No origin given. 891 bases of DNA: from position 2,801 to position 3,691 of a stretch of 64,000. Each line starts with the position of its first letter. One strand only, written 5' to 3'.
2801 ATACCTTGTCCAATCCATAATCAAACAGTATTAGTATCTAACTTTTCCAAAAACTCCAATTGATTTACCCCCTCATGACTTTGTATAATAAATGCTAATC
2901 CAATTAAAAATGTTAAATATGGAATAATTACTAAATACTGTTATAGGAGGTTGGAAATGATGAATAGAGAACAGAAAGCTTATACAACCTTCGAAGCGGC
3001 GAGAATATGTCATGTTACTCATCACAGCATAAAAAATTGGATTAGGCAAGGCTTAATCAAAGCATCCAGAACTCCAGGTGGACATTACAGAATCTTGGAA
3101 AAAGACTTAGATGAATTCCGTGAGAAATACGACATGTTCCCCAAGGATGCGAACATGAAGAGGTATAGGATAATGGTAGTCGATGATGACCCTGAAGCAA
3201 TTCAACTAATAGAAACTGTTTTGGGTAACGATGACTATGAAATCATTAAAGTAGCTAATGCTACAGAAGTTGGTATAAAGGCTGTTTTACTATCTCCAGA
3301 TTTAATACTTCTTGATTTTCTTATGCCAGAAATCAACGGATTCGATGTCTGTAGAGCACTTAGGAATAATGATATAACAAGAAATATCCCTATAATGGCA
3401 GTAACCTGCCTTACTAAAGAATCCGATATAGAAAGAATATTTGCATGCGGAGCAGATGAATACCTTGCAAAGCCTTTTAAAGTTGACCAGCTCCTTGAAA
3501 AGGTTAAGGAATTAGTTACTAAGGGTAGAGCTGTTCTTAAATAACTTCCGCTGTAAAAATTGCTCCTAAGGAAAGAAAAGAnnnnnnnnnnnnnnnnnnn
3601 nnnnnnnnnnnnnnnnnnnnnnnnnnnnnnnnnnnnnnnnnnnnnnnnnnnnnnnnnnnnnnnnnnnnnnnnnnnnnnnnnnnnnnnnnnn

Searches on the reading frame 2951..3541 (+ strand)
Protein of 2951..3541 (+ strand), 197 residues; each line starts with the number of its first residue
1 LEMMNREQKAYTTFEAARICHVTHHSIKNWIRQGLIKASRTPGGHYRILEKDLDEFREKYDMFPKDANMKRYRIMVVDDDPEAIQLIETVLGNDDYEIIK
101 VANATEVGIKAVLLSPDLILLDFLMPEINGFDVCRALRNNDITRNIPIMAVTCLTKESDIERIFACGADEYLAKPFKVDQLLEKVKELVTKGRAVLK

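Call 4: search_protein_families(library=ncbifam, proteins=[window:2951-3541:+], max_evalue=0.1)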
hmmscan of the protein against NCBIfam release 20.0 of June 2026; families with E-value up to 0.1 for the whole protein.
window:2951-3541:+ (197 aa): 105 families (the best 25 are shown)
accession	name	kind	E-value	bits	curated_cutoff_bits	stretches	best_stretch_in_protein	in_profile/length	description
NF007135.0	PRK09581.1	equivalog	7.6e-27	94.2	474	1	73-189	4-120/457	PleD family two-component system response regulator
TIGR02154.1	PhoB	equivalog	1.9e-25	89.5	296.2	1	73-189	4-120/226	phosphate regulon transcriptional regulator PhoB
NF053854.1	RespRegPhoBBctds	equivalog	9.8e-23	80.7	270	1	74-191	1-117/225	two-component system response regulator PhoB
NF040689.1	MtrAB_MtrA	equivalog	5.8e-22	78.1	300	1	74-187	1-111/219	MtrAB system response regulator MtrA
NF008318.0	PRK11107.1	equivalog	7.6e-21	73.9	890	1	28-186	622-782/920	two-component sensor histidine kinase BarA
NF007005.1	PRK09468.1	equivalog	3.5e-20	72.4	331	1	71-189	3-119/237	osmolarity response regulator transcription factor OmpR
NF045991.1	RespRegCtrARhodob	equivalog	1.1e-19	71.1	350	1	73-192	2-119/224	response regulator transcription factor CtrA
NF038297.2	hybrid_HK_HrmK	equivalog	1.5e-19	70.1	725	1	65-185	484-604/607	hybrid histidine kinase/response regulator HrmK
NF045944.1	ResRegRpaBCyano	equivalog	3.7e-19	69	330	1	75-189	1-112/229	response regulator transcription factor RpaB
NF033117.2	vanR_ACDEGLN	exception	1.9e-18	66.9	350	1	74-187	1-111/226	VanR-ABDEGLN family response regulator transcription factor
NF033120.0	vanR_FM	exception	6.7e-18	65.2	460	1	69-186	1-115/231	vancomycin resistance response regulator transcription factor, VanR-F/VanR-M family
NF007982.1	PRK10710.1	equivalog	6.7e-18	65.1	380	1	69-191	5-124/235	envelope stress response regulator BaeR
NF007935.0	PRK10651.1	equivalog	1.7e-16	60.1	250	1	69-196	4-130/216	two-component system response regulator NarL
NF045717.1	DVU0259_DivK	exception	2.1e-16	60.2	160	1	72-189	3-116/117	DVU0259 family response regulator domain-containing protein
NF040534.1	resp_reg_YycF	equivalog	2.6e-16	59.6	340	1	73-188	2-114/231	response regulator YycF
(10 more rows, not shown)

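Call 5: search_protein_families(library=pfam, proteins=[window:2951-3541:+], max_evalue=1)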
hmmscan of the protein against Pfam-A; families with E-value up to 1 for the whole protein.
window:2951-3541:+ (197 aa): 5 families
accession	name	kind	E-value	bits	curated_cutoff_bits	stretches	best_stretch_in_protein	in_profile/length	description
PF00072.30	Response_reg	-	1.3e-23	83.7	30.2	1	74-186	1-111/111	Response regulator receiver domain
PF12728.13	HTH_17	-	1.1e-12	48.5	27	1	11-59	2-49/51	Helix-turn-helix domain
PF00376.29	MerR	-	7.2e-07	29.4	28.2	1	15-47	4-37/38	MerR family regulatory protein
PF13411.12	MerR_1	-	3.9e-06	27.3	21.6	1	11-57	1-47/69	MerR HTH family regulatory protein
PF14337.13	Abi_alpha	-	0.19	12.1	29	1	22-74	129-183/196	Abortive infection alpha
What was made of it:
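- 2960..3544 (+): Response regulator gene: N-terminal HTH_17/MerR-like DNA-binding domain followed by a C-terminal canonical receiver. The acceptor Asp is residue 122 of the 197-aa ORF, codon 3314..3316. The mechanical ORF starts at TTG 2951, but orthologues start at MNREQ, which is 2960. Pfam gives HTH_17 at 48.5 bits and Response_reg at 83.7 bits (call 5).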
